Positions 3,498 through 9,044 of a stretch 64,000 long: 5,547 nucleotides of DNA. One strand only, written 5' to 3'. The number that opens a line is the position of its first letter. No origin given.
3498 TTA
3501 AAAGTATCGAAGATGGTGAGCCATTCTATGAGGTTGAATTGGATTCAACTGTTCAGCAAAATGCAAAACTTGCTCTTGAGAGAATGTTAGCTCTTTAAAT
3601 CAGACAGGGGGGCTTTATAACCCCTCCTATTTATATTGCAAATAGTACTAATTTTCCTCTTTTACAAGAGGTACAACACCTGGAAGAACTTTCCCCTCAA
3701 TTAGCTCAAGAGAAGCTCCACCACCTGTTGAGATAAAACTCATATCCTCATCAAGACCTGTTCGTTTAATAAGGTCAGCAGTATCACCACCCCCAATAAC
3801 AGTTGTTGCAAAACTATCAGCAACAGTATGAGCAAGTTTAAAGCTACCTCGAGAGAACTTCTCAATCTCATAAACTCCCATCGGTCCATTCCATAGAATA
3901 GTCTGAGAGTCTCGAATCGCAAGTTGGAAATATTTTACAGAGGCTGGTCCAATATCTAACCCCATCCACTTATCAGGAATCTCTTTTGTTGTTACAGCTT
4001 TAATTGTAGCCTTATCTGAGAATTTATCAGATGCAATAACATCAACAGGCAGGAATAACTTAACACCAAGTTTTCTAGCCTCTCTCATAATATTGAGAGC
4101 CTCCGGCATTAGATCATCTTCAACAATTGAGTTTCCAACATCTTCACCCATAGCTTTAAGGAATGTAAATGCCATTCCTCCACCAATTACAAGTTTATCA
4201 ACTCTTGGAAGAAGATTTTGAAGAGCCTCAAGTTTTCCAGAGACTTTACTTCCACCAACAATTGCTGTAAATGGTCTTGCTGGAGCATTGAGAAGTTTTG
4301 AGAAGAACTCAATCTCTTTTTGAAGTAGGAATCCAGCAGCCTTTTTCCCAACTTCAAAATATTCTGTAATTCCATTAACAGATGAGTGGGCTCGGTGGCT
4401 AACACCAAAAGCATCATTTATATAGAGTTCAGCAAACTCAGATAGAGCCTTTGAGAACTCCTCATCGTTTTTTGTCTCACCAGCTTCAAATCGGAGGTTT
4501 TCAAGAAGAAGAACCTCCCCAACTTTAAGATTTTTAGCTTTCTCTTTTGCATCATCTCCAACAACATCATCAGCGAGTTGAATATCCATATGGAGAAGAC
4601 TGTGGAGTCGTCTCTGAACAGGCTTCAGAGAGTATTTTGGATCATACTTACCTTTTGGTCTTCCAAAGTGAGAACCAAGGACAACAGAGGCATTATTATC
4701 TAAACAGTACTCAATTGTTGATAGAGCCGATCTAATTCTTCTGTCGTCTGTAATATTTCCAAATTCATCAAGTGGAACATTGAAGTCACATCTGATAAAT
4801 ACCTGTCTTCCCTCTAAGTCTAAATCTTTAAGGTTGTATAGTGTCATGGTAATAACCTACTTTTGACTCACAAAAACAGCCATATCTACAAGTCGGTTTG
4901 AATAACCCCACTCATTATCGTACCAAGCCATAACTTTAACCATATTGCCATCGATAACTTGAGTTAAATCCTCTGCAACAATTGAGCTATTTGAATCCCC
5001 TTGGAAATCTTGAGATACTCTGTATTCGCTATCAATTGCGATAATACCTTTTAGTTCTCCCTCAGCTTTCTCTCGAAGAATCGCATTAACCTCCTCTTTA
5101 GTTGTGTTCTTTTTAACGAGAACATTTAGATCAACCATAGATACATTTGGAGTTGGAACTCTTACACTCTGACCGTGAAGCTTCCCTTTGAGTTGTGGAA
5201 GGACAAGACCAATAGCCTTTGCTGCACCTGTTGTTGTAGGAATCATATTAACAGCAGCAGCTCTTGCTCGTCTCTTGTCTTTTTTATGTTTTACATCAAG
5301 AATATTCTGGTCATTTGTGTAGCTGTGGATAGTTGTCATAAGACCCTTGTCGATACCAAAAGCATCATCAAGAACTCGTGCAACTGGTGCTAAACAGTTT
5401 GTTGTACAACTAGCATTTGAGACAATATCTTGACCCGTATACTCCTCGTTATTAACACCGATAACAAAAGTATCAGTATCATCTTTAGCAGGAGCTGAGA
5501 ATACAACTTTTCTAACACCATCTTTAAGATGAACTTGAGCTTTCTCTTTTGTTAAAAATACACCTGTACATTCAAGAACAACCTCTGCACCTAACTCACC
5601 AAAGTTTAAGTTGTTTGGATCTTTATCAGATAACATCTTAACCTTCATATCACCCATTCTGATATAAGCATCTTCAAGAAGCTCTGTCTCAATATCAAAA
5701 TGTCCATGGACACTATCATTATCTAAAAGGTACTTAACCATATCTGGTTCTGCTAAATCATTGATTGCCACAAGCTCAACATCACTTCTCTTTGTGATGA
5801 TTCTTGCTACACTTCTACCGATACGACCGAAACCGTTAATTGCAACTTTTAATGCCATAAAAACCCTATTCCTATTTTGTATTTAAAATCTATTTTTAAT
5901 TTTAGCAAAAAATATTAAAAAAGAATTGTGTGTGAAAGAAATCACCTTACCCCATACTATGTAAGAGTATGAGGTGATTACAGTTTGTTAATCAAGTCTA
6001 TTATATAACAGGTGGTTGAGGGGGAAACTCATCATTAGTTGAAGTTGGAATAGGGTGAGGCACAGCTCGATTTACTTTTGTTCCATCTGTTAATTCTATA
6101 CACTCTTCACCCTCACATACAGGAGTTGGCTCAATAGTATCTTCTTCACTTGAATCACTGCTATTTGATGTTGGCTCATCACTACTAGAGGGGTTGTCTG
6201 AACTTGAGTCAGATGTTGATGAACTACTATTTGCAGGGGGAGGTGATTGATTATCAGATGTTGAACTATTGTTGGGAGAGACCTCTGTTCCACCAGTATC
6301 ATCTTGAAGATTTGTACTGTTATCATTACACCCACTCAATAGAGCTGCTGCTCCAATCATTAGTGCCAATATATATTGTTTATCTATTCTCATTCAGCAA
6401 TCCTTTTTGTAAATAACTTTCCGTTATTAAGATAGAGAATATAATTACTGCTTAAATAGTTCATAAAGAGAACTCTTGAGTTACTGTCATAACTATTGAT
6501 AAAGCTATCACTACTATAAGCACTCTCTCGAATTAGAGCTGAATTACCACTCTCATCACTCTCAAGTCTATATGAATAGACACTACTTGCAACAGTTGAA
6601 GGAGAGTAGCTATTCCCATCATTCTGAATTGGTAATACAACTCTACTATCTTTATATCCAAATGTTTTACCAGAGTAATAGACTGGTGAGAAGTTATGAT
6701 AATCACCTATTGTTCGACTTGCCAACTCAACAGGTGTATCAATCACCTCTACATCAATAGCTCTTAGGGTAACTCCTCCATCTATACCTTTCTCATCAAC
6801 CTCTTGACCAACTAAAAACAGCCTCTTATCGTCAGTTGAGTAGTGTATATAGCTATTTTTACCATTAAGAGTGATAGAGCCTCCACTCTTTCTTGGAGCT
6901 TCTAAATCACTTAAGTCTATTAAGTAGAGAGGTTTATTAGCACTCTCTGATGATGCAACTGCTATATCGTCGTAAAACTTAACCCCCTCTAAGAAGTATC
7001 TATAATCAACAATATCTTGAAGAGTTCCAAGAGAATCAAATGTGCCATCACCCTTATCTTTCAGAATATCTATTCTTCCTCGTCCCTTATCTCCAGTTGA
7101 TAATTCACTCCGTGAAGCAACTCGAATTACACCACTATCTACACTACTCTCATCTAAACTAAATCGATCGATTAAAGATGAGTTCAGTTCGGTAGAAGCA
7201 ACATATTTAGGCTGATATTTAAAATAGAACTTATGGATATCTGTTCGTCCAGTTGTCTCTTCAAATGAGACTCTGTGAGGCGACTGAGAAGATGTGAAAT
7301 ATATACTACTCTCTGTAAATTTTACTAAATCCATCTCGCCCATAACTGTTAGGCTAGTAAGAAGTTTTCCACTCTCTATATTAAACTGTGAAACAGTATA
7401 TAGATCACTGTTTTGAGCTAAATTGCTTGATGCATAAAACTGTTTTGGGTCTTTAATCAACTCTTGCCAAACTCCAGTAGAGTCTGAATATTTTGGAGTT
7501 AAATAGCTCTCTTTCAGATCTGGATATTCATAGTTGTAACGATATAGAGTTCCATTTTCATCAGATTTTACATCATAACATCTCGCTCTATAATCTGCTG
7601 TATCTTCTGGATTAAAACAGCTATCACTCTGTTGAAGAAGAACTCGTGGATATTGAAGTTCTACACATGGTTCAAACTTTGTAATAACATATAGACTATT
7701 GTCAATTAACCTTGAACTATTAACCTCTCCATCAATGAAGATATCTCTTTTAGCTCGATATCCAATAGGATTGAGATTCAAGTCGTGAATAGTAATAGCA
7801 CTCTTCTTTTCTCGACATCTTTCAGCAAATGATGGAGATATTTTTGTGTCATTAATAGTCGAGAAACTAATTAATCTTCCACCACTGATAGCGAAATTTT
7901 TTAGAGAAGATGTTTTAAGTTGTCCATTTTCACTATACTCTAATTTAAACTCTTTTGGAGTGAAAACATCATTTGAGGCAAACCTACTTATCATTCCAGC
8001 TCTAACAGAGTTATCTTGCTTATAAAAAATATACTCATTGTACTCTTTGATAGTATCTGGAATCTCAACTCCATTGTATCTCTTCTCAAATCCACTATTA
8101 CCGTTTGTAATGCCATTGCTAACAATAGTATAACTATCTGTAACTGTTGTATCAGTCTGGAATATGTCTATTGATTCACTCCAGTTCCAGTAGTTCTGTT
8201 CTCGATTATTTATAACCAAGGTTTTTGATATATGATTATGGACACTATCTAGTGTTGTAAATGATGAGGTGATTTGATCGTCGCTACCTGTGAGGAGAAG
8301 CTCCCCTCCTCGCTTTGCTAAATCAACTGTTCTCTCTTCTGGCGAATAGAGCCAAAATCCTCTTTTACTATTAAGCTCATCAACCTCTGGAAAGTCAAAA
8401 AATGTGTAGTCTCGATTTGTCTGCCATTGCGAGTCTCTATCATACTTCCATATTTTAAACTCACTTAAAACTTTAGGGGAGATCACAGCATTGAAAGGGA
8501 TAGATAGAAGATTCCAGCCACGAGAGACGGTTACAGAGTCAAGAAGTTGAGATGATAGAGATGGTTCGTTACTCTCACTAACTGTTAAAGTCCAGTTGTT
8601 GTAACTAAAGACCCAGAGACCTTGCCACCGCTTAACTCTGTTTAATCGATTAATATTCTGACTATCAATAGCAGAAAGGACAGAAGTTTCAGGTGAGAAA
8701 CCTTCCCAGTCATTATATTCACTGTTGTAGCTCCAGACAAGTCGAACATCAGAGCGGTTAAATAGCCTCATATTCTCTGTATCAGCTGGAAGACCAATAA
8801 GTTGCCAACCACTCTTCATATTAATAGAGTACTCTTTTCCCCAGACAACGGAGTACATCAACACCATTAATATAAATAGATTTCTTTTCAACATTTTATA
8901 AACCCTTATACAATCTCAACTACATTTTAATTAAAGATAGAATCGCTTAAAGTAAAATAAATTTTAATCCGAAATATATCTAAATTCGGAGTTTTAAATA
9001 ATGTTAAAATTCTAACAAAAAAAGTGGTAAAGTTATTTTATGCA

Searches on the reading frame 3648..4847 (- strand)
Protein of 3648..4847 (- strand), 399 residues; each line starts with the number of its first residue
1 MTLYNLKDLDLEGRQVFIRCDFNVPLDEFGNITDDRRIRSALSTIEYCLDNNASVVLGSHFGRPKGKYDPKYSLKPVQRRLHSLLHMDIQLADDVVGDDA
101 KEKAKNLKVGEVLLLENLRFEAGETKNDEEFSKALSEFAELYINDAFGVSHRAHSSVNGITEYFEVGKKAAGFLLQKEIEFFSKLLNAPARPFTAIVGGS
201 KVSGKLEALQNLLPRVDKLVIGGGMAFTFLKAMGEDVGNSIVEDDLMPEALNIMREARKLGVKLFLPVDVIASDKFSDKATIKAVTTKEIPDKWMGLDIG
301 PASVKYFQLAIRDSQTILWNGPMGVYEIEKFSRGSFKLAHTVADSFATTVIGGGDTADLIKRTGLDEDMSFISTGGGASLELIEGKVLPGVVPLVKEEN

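Call 23: find_homologous_proteins(query=window:3648-4847:-, max_evalue=1e-50)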
Query window:3648-4847:- (399 aa): 8000 proteins with E <= 1e-50 among 8000 candidates; the best 120 are listed.
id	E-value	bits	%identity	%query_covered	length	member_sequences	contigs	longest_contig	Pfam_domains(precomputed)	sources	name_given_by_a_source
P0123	9.0e-261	882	100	100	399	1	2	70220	PF00162.25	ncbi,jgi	jgi:phosphoglycerate kinase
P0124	2.8e-237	805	90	100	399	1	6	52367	PF00162.25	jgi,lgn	jgi:phosphoglycerate kinase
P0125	2.1e-228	776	85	100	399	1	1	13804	PF00162.25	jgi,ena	-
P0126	1.7e-225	766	86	99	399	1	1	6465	PF00162.25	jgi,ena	-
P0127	6.2e-225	764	83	100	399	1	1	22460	PF00162.25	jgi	-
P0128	5.0e-223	758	84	99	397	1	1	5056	PF00162.25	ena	-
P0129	1.7e-222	756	83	99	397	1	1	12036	PF00162.25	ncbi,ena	-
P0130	2.2e-222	756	83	99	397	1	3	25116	PF00162.25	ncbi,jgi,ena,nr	ncbi:MAG TPA: phosphoglycerate kinase [Campylobacterales bacterium]|nr:phosphoglycerate kinase [Camp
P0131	1.3e-220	750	83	99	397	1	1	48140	PF00162.25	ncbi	-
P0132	1.9e-220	750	84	100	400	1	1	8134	PF00162.25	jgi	jgi:phosphoglycerate kinase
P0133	8.5e-217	738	82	99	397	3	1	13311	PF00162.25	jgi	-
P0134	3.3e-216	736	81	99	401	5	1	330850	PF00162.25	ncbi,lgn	-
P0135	7.2e-216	735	82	99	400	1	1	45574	PF00162.25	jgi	jgi:phosphoglycerate kinase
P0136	1.4e-215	734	80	100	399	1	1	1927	PF00162.25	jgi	jgi:phosphoglycerate kinase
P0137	6.1e-214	728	80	100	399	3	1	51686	PF00162.25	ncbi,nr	ncbi:3-phosphoglycerate kinase [Thiovulum sp. ES]|nr:3-phosphoglycerate kinase [Thiovulum sp. ES]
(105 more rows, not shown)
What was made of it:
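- Pgk is 80% identical to Thiovulum sp. ES and about 70% identical to Sulfurimonas and Sulfuricurvum (call 23).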

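Call 81: find_encoding_contigs(protein=P0124, flank=10000, max_places=8)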
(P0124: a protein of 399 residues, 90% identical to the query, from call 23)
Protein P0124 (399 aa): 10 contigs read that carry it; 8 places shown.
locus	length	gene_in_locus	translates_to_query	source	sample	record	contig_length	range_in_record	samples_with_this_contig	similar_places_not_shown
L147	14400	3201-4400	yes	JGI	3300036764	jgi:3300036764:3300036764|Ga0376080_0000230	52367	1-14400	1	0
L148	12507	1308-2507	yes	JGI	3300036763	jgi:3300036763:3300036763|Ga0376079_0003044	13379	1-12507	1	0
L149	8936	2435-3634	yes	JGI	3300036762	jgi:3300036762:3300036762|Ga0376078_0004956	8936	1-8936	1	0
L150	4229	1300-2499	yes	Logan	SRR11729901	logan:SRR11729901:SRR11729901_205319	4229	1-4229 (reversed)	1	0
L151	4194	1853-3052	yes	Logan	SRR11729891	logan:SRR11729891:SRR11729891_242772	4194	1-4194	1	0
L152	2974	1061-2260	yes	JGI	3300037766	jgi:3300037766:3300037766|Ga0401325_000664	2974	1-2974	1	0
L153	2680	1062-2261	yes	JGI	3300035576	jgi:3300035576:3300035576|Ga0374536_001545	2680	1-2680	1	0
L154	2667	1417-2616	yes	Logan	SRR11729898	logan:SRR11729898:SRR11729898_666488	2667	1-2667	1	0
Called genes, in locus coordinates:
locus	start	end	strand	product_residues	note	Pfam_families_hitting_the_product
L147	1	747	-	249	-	?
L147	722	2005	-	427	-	PF06689:zf-C4_ClpX, PF00493:MCM, PF01078:Mg_chelatase (faint), PF05496:RuvB_N (weak), PF07724:AAA_2, PF07728:AAA_5 (weak), PF00004:AAA, PF10431:ClpB_D2-small, +2 more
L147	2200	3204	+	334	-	PF00044:Gp_dh_N, PF02800:Gp_dh_C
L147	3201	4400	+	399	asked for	PF00162:PGK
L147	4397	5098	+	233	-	PF00121:TIM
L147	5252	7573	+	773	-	PF00072:Response_reg, PF00512:HisKA, PF02518:HATPase_c, PF00072:Response_reg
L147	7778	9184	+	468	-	PF23657:DUF7151 (weak)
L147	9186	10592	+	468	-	PF01406:tRNA-synt_1e, PF00133:tRNA-synt_1 (weak), PF09334:tRNA-synt_1g, PF01921:tRNA-synt_1f (weak)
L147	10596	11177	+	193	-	-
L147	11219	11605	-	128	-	-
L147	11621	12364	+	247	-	PF01678:DAP_epimerase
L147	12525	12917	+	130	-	-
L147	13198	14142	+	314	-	PF01075:Glyco_transf_9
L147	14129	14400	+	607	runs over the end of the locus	PF00027:cNMP_binding (weak), PF00571:CBS, PF03445:DUF294, PF10335:DUF294_C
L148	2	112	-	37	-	?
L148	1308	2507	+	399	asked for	PF00162:PGK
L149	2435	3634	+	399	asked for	PF00162:PGK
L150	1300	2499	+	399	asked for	PF00162:PGK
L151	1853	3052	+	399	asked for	PF00162:PGK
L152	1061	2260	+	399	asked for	PF00162:PGK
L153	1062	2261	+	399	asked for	PF00162:PGK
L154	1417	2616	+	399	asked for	PF00162:PGK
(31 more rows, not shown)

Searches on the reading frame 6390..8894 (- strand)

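Call 20: search_protein_families(library=pfam, proteins=[window:6390-8894:-], max_evalue=0.001)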
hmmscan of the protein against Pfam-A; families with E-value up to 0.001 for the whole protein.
window:6390-8894:- (834 aa): 1 family
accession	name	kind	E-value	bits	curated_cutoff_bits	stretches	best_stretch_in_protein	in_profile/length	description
PF09826.15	Beta_propel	-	4.1e-37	128.6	22.4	1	273-812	8-476/495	Beta propeller domain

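Call 60: search_protein_families(library=ncbifam, proteins=[window:6390-8894:-], max_evalue=0.00001)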
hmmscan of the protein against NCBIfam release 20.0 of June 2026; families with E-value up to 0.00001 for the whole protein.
window:6390-8894:- (834 aa): 0 families
